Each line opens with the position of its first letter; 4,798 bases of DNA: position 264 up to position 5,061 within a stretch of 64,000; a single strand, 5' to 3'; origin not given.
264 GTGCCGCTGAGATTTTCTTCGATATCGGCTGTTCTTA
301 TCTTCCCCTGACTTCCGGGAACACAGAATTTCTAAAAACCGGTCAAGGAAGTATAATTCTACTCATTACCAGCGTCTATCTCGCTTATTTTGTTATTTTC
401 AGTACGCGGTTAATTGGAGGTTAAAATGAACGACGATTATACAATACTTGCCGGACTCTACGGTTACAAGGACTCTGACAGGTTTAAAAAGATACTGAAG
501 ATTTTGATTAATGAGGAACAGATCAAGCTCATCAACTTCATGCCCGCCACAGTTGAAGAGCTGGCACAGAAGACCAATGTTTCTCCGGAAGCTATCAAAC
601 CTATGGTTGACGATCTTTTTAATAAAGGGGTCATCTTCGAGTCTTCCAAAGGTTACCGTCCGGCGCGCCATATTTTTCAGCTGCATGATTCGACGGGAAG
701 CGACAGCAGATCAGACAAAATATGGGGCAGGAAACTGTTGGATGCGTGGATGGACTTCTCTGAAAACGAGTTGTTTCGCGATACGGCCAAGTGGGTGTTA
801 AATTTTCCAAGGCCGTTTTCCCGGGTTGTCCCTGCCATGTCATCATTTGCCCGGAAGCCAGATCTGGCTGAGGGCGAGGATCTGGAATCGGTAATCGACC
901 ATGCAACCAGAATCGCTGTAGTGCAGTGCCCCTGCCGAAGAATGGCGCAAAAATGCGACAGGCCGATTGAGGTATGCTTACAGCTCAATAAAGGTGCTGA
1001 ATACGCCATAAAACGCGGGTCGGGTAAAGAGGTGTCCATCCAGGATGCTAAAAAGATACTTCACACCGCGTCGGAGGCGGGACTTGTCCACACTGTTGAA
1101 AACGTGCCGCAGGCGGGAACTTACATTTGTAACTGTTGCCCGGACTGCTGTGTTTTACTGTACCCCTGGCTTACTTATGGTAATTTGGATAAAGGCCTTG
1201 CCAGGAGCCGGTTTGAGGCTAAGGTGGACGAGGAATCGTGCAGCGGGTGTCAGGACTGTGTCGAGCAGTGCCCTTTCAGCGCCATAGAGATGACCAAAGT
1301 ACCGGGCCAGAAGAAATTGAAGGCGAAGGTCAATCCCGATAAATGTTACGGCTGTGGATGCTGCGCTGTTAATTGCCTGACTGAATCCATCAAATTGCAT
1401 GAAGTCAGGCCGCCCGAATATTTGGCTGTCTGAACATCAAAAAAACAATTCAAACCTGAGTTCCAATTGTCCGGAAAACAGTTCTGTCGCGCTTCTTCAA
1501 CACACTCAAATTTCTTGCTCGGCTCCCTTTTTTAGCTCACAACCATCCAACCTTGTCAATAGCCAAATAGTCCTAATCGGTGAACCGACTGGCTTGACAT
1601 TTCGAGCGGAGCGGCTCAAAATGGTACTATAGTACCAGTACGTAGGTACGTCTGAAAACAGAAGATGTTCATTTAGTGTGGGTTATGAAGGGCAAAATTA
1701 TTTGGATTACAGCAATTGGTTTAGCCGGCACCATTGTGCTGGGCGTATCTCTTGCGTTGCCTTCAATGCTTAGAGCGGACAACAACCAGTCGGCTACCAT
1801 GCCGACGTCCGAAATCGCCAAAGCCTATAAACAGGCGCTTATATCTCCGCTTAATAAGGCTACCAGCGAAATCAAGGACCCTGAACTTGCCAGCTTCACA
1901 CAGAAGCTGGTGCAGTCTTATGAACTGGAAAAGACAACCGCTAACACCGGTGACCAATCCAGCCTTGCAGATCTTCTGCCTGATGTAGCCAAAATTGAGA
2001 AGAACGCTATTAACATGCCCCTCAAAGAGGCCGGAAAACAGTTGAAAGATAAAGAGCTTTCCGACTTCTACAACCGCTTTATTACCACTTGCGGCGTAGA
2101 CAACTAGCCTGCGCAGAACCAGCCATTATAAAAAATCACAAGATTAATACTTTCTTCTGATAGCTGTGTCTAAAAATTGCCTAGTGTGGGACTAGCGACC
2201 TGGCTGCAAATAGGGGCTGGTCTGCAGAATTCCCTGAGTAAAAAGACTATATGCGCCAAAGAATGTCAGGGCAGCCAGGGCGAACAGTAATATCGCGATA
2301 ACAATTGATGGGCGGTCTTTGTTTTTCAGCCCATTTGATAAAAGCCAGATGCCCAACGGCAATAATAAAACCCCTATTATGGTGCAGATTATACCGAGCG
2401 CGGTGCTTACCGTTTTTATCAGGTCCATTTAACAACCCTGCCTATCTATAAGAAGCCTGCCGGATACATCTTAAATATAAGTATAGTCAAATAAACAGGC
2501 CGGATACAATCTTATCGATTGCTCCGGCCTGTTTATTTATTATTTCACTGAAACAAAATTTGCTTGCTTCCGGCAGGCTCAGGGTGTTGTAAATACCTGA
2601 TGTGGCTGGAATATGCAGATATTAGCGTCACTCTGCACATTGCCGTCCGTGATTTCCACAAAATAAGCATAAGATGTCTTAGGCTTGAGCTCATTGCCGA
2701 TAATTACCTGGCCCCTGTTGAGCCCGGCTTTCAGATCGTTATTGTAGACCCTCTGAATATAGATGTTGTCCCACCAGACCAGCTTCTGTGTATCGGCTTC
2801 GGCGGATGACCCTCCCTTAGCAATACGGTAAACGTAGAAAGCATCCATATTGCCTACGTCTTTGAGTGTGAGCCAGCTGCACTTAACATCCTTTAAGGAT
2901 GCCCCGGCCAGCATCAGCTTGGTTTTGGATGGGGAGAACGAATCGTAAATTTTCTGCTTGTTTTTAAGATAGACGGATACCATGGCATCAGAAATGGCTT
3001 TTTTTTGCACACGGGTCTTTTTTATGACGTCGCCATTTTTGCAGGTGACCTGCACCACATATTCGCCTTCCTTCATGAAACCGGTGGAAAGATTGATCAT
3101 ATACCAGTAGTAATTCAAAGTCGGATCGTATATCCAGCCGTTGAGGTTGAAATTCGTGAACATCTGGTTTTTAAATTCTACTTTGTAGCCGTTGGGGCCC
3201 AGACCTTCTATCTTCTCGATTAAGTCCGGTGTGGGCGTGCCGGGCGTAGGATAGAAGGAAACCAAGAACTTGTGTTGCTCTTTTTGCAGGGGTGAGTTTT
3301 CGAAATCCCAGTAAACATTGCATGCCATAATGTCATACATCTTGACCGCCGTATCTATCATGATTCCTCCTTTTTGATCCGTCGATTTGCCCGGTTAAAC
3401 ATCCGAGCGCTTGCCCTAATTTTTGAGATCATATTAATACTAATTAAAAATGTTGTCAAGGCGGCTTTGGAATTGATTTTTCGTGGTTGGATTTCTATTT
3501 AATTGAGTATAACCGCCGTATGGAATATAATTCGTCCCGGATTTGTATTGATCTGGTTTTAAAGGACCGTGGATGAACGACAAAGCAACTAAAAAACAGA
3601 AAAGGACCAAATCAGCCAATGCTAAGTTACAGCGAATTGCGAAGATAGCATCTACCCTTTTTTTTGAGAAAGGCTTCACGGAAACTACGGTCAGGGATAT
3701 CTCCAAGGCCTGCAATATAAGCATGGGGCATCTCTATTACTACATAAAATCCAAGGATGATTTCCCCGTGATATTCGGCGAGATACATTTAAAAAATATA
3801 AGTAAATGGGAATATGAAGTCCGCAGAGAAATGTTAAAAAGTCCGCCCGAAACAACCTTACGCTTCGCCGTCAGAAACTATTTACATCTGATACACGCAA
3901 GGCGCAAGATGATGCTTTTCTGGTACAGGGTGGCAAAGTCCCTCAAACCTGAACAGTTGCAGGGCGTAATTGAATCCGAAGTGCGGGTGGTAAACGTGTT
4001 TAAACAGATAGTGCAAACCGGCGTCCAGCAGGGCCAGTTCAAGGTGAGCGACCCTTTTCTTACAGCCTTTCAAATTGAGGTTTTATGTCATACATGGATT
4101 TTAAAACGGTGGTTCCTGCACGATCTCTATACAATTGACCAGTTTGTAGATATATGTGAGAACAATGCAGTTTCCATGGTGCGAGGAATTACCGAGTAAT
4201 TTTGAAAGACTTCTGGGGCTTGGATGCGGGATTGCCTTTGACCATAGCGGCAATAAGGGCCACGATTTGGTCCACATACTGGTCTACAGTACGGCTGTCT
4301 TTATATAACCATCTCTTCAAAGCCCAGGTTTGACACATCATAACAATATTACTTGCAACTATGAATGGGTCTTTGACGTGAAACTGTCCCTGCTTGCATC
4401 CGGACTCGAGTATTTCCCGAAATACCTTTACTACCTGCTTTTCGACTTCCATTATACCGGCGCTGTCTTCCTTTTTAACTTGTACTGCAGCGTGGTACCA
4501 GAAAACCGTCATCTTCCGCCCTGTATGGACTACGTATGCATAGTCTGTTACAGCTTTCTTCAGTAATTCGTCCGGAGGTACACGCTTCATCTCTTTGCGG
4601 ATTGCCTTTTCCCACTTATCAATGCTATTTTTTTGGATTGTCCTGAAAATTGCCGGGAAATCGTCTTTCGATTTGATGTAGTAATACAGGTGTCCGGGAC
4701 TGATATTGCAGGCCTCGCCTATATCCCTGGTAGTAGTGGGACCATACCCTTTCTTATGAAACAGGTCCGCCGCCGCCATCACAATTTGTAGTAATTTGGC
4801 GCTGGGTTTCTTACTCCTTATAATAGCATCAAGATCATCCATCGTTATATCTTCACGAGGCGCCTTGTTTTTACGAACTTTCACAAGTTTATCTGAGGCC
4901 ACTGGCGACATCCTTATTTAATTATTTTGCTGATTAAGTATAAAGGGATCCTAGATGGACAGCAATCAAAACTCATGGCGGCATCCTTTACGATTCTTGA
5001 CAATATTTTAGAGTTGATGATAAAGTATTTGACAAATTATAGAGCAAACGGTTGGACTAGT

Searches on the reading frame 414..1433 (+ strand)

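Call 41: search_protein_families(library=pfam, proteins=[window:414-1433:+], max_evalue=0.00001)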
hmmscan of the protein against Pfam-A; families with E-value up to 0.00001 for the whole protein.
window:414-1433:+ (339 aa): 3 families
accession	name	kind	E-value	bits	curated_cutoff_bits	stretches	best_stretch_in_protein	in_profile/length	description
PF00037.32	Fer4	-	1.8e-08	34.3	21.1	1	270-292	2-24/24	4Fe-4S binding domain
PF12838.12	Fer4_7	-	2.9e-08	34.5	27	1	275-323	1-50/52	4Fe-4S dicluster domain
PF14697.11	Fer4_21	-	2.1e-06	28.2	35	1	269-327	1-58/59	4Fe-4S dicluster domain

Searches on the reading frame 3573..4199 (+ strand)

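Call 41: search_protein_families(library=pfam, proteins=[window:3573-4199:+], max_evalue=0.00001)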
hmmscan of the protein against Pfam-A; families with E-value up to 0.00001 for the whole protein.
window:3573-4199:+ (208 aa): 2 families
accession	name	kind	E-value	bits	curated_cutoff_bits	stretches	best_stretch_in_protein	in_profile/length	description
PF17932.6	TetR_C_24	-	1.9e-11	44.7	26.4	1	91-181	3-91/114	Tetracyclin repressor-like, C-terminal domain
PF00440.29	TetR_N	-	9.1e-10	38.6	24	1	26-63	5-42/47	Bacterial regulatory proteins, tetR family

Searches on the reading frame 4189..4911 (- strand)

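Call 41: search_protein_families(library=pfam, proteins=[window:4189-4911:-], max_evalue=0.00001)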
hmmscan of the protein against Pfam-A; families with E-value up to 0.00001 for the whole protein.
window:4189-4911:- (240 aa): 2 families
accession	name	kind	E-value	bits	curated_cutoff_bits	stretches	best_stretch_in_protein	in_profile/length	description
PF00440.29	TetR_N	-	4e-12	46.2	24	1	43-84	1-42/47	Bacterial regulatory proteins, tetR family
PF17932.6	TetR_C_24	-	1.1e-11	45.4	26.4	1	112-224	3-114/114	Tetracyclin repressor-like, C-terminal domain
